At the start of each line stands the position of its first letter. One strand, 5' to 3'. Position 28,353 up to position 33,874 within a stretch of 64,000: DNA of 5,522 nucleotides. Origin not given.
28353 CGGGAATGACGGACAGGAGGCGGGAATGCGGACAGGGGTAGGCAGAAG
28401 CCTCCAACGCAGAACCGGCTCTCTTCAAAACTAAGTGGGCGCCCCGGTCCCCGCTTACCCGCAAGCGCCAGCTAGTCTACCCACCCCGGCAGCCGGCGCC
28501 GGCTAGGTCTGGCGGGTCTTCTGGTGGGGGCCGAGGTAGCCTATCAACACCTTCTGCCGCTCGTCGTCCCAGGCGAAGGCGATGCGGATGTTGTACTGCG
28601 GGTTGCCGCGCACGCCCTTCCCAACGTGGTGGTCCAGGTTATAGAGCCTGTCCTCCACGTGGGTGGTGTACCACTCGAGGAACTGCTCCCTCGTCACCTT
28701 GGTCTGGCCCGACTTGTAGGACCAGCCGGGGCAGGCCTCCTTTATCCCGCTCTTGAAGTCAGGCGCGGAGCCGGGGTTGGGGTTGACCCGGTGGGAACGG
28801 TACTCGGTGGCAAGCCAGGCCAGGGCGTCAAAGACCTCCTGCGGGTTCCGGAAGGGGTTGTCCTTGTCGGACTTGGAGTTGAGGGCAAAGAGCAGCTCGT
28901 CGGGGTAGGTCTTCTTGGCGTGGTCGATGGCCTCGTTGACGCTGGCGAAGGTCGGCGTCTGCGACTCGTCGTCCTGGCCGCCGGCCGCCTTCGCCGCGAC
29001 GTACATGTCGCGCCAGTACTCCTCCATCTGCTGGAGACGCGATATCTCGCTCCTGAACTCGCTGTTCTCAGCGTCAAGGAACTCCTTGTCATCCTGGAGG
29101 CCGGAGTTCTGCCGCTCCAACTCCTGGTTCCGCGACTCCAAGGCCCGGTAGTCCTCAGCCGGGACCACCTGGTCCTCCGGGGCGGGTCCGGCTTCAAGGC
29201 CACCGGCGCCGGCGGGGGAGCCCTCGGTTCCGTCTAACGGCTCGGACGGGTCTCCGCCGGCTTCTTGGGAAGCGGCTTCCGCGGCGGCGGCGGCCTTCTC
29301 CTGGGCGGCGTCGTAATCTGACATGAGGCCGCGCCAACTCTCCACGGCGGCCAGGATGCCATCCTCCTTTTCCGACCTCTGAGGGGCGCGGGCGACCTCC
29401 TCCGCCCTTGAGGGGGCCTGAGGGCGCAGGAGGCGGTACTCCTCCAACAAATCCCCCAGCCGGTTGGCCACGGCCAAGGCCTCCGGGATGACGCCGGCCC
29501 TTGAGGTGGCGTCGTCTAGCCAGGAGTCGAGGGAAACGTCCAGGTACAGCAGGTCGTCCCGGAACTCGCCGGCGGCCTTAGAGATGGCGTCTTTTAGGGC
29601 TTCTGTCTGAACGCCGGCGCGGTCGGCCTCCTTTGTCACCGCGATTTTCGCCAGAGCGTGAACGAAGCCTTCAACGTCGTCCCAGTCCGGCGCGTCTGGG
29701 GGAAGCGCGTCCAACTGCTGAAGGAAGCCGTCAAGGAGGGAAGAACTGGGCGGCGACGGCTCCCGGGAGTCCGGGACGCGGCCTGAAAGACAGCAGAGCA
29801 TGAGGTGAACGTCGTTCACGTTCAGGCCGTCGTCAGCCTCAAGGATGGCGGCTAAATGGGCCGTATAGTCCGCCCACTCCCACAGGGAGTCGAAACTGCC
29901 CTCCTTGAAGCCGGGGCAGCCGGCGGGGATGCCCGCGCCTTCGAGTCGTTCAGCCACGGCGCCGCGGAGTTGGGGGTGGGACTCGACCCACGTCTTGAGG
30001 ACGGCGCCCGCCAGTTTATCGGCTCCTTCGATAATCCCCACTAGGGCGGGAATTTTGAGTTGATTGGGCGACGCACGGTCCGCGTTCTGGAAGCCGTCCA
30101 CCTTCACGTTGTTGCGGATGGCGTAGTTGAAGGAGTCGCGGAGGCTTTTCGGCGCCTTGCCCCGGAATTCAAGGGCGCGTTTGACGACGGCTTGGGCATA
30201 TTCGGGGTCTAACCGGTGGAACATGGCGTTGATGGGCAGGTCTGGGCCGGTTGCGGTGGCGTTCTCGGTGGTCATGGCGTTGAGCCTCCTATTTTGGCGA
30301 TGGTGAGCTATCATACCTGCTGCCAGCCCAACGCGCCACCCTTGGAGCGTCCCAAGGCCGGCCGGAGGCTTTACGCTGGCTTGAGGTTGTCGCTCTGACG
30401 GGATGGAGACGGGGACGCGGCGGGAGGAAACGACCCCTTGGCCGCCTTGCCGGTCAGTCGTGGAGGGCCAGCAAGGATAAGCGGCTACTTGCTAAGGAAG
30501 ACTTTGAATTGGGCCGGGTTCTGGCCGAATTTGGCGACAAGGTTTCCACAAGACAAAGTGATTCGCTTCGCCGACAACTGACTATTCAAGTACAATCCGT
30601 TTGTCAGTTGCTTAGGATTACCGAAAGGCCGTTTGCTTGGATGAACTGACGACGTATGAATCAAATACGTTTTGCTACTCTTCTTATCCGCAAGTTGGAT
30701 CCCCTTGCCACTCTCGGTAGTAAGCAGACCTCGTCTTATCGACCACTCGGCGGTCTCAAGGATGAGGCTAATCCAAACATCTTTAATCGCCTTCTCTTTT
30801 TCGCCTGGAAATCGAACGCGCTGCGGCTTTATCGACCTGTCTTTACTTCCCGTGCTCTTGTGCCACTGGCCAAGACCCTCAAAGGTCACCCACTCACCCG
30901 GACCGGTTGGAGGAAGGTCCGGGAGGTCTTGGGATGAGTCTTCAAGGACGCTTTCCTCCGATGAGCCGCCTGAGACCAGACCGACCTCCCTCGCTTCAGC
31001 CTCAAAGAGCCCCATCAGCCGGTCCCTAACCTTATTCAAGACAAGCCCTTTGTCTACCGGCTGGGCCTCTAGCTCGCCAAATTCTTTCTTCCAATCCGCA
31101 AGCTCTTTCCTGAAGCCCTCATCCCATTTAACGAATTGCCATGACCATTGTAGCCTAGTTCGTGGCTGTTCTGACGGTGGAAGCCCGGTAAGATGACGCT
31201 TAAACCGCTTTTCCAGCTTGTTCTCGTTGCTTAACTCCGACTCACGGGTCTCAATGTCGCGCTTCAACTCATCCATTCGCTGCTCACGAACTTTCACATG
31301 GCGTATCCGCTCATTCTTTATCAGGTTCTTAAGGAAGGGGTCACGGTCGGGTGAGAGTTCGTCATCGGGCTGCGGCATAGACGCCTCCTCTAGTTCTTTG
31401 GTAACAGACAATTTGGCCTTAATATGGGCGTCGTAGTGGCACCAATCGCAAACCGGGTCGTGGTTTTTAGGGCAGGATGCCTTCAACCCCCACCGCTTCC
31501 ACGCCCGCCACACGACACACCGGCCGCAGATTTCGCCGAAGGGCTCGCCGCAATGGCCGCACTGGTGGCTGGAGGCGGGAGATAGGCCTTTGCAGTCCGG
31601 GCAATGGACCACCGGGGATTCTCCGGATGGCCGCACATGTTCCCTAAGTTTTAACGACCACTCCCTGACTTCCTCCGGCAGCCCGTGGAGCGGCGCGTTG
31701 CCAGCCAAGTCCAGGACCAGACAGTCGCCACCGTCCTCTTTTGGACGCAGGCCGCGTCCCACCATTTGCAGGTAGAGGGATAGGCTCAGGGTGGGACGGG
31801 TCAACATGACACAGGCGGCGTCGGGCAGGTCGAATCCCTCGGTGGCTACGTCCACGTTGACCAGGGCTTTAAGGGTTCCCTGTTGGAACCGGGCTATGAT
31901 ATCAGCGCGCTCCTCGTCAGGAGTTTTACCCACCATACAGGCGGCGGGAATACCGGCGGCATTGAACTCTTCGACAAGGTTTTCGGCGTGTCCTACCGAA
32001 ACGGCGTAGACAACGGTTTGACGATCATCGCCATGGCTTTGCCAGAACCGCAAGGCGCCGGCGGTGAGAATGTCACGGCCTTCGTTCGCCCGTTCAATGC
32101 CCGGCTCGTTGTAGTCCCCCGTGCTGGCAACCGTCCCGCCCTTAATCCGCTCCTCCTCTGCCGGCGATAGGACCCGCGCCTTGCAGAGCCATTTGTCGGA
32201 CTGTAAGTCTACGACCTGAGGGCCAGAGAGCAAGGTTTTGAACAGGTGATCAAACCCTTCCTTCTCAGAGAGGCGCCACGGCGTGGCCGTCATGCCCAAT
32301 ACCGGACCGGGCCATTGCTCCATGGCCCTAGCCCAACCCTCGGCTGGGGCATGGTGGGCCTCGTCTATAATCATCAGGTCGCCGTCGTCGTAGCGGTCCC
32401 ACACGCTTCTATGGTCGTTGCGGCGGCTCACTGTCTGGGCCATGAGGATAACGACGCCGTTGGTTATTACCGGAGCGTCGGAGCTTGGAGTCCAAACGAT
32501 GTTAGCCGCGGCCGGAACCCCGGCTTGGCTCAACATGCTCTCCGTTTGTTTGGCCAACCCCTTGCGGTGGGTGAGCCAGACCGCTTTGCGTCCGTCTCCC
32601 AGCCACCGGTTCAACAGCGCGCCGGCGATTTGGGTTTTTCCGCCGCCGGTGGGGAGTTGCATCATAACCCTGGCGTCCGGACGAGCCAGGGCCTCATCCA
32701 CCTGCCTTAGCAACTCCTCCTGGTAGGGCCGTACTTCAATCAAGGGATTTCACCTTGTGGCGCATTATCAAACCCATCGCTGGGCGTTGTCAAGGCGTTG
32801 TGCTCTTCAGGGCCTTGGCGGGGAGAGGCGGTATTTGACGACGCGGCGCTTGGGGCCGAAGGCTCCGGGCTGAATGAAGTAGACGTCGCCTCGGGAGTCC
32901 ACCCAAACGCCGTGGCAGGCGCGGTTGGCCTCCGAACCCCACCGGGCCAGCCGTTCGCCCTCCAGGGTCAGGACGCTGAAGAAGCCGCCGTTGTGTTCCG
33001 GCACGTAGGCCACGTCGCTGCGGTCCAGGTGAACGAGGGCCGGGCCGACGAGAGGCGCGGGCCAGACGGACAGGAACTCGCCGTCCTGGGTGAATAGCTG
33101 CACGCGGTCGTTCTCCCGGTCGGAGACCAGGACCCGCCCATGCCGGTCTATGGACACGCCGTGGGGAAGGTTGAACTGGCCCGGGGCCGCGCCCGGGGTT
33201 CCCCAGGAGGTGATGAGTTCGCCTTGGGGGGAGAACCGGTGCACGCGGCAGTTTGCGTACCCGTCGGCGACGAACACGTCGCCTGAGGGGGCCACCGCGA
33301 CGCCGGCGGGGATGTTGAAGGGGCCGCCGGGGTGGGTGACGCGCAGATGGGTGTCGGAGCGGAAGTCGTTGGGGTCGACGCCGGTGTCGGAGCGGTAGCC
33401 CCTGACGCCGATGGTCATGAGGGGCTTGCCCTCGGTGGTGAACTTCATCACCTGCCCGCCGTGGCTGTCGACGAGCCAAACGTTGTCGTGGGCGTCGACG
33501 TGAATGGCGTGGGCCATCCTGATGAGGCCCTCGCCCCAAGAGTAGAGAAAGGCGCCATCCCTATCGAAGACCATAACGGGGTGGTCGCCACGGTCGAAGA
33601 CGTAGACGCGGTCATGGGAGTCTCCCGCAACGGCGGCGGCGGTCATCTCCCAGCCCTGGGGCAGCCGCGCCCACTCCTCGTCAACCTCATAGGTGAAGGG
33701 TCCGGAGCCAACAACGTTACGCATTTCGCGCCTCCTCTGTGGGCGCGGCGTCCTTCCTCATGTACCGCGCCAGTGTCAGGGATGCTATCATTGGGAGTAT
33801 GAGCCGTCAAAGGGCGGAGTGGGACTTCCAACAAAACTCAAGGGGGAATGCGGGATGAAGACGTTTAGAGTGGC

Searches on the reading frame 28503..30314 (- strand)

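Call 3: search_protein_families(library=pfam, proteins=[window:28503-30314:-], max_evalue=0.01)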
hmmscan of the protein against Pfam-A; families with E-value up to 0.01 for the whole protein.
window:28503-30314:- (603 aa): 0 families

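Call 6: search_protein_families(library=padloc, proteins=[window:28503-30314:-], max_evalue=0.01)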
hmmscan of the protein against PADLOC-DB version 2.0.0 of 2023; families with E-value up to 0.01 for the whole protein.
window:28503-30314:- (603 aa): 5 families
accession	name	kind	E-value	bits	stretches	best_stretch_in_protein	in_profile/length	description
PDLC04161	HEC-07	-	3.5e-18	63.8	1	387-603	333-553/553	-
PDLC04160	HEC-07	-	1e-11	42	1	399-597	358-551/557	-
PDLC04158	HEC-07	-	5.3e-10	36.4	1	464-598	393-521/526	-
PDLC04159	HEC-07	-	5.8e-07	26.6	1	475-602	407-530/531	-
PDLC03912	NsnC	-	0.00065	17.6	1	574-601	286-313/316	-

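Call 7: search_protein_families(library=phrogs, proteins=[window:28503-30314:-], max_evalue=0.01)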
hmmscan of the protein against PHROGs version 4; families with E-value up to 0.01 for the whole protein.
window:28503-30314:- (603 aa): 0 families

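Call 33: search_protein_families(library=ncbifam, proteins=[window:28503-30314:-], max_evalue=0.01)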
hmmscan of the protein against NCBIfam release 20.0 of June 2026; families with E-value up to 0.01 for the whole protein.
window:28503-30314:- (603 aa): 0 families

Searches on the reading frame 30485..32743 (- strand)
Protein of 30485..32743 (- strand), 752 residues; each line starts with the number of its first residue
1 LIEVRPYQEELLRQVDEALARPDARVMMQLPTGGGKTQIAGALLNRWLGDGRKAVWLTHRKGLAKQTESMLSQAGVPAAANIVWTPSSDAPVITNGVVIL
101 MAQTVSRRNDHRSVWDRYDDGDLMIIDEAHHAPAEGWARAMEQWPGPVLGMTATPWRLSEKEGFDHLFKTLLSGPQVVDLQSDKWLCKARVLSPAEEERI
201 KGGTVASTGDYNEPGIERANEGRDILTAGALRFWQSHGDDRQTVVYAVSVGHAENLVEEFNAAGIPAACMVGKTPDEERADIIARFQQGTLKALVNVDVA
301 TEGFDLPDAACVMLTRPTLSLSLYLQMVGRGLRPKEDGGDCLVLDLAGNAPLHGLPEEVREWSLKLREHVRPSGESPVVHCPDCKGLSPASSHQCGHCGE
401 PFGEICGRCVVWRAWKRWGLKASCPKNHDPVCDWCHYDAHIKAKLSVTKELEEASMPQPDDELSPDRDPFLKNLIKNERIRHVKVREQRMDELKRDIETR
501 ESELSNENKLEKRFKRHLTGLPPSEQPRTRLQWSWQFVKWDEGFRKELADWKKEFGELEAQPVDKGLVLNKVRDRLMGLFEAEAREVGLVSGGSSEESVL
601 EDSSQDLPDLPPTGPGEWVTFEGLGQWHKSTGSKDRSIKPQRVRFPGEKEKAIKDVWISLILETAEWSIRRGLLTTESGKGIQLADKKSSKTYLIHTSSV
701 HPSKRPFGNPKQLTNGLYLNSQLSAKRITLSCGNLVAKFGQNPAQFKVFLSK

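Call 30: search_protein_families(library=pfam, proteins=[window:30485-32743:-], max_evalue=0.001)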
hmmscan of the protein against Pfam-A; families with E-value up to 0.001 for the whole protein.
window:30485-32743:- (752 aa): 3 families
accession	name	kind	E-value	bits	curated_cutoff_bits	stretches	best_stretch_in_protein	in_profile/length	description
PF04851.21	ResIII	-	3.6e-22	79.4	22.5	1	2-155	2-162/164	Type III restriction enzyme, res subunit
PF00271.37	Helicase_C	-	3.1e-16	60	23.5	1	237-334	12-109/110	Helicase conserved C-terminal domain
PF00270.35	DEAD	-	8.5e-08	32.5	26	1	7-155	3-160/167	DEAD/DEAH box helicase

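Call 31: search_protein_families(library=padloc, proteins=[window:30485-32743:-], max_evalue=0.001)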
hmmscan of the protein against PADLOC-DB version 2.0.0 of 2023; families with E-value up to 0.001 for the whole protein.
window:30485-32743:- (752 aa): 18 families
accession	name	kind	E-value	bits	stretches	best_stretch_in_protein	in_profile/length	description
PDLC03659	mREase_IV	-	3.9e-22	76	1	6-349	221-568/945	Type IV methyl-directed restriction enzyme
PDLC02707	PbeA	-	1.5e-18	64.8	2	236-345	518-628/672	PbeA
PDLC03658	mREase_IV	-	1.3e-15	54.2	1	98-349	315-560/953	Type IV methyl-directed restriction enzyme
PDLC02704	PbeA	-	4e-12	43.4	2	254-346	551-643/682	PbeA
PDLC01439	typeIV_DinG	-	2.4e-11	41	0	3-67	16-75/575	CAS-IV-A; associated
PDLC02870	DpdF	-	6.5e-08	29.5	1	238-335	224-321/534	DpdF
PDLC03042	REase_I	-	1.5e-07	27.2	0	240-333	724-829/1170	Type I restriction enzyme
PDLC03047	REase_I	-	3.7e-07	26.3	0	3-165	343-501/1107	Type I restriction enzyme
PDLC03049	REase_I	-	7.8e-06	22.2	1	5-160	169-328/807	Type I restriction enzyme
PDLC02706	PbeA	-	9.2e-06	22.5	0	276-346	601-671/722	PbeA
PDLC02705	PbeA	-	9.5e-06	22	1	242-339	527-625/691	PbeA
PDLC03928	PsyrT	-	1.2e-05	21.9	1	242-333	243-334/689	-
PDLC02872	DpdF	-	2e-05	21.3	0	243-333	398-494/859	DpdF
PDLC04986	PDC-S28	-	6.5e-05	19.4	1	4-131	35-161/831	-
PDLC02865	DpdF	-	0.00015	17.5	1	230-333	967-1069/1499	DpdF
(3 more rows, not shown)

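Call 33: search_protein_families(library=ncbifam, proteins=[window:30485-32743:-], max_evalue=0.01)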
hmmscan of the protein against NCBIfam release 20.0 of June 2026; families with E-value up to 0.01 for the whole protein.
window:30485-32743:- (752 aa): 27 families (the best 25 are shown)
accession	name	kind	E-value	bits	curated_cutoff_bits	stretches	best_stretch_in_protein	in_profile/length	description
NF053632.1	heli_RadD_YejH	equivalog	3.4e-37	128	720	1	3-494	2-491/573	DNA repair helicase RadD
NF008521.0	PRK11448.1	equivalog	1.4e-14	53.2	729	2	3-130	413-550/1123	type I restriction-modification system endonuclease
NF046051.1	restrict_EcoAI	equivalog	1.9e-12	46.4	550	1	3-162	157-320/768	EcoAI/FtnUII family type I restriction enzme subunit R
NF010337.0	PRK13766.1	equivalog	4.5e-12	44.9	610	2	239-344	365-476/781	Hef nuclease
NF045503.1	repair_heli_XPB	equivalog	9.2e-12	44.3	610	1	3-341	183-515/548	DNA repair helicase XPB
TIGR04095.1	dnd_restrict_1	equivalog_domain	3.1e-11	43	600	2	97-169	111-182/451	DNA phosphorothioation system restriction enzyme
NF008394.0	PRK11192.1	equivalog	6.4e-09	35.1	507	1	241-336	248-343/441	ATP-dependent RNA helicase SrmB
NF008744.0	PRK11776.1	equivalog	1.1e-07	30.8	524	1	239-339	241-341/460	ATP-dependent RNA helicase DbpA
NF053711.1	RNA_heli_RhlE1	exception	2.6e-07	29.7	750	1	241-337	245-341/434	RNA helicase RhlE1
NF041063.1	DpdF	equivalog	5.3e-07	28.6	550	1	243-304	380-438/813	protein DpdF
NF007882.0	PRK10590.1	equivalog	7.2e-06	25.2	743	1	238-333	243-338/456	ATP-dependent RNA helicase RhlE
NF053636.1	DDHlcsCsdAPsy1082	equivalog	1.4e-05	23.8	890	1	239-313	242-316/512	DEAD/DEAH box helicase CsdA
NF003673.1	PRK05298.1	equivalog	2.8e-05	22.7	743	1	239-314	442-517/653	excinuclease ABC subunit UvrB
NF002340.1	PRK01297.1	equivalog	7.4e-05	21.7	564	1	243-334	252-343/372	ATP-dependent RNA helicase RhlB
NF053631.1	RNA_helic_CshA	equivalog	7.8e-05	21.7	646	1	243-314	240-311/434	degradosome RNA helicase CshA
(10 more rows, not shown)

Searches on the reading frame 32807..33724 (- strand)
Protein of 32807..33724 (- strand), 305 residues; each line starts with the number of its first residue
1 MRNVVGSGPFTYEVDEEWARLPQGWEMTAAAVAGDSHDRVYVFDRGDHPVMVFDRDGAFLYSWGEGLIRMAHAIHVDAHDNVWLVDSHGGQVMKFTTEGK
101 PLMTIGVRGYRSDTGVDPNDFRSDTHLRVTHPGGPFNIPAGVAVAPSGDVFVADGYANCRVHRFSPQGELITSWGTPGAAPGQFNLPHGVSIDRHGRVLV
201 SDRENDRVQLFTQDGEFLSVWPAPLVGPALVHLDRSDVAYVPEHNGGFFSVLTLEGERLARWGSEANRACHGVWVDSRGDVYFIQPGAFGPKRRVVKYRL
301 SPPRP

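Call 30: search_protein_families(library=pfam, proteins=[window:32807-33724:-], max_evalue=0.001)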
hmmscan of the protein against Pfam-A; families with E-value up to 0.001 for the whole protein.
window:32807-33724:- (305 aa): 3 families
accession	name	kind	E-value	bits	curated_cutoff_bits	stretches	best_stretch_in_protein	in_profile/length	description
PF01436.27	NHL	-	6.7e-16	57.9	20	2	136-164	1-28/28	NHL repeat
PF08450.18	SGL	-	1.9e-08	34.6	26.3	0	137-179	184-225/246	SMP-30/Gluconolactonase/LRE-like region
PF17170.10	DUF5128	-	3.6e-06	26.8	22.9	0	37-102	53-125/321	6-bladed beta-propeller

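Call 31: search_protein_families(library=padloc, proteins=[window:32807-33724:-], max_evalue=0.001)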
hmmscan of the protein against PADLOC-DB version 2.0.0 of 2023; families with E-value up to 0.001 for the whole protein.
window:32807-33724:- (305 aa): 0 families
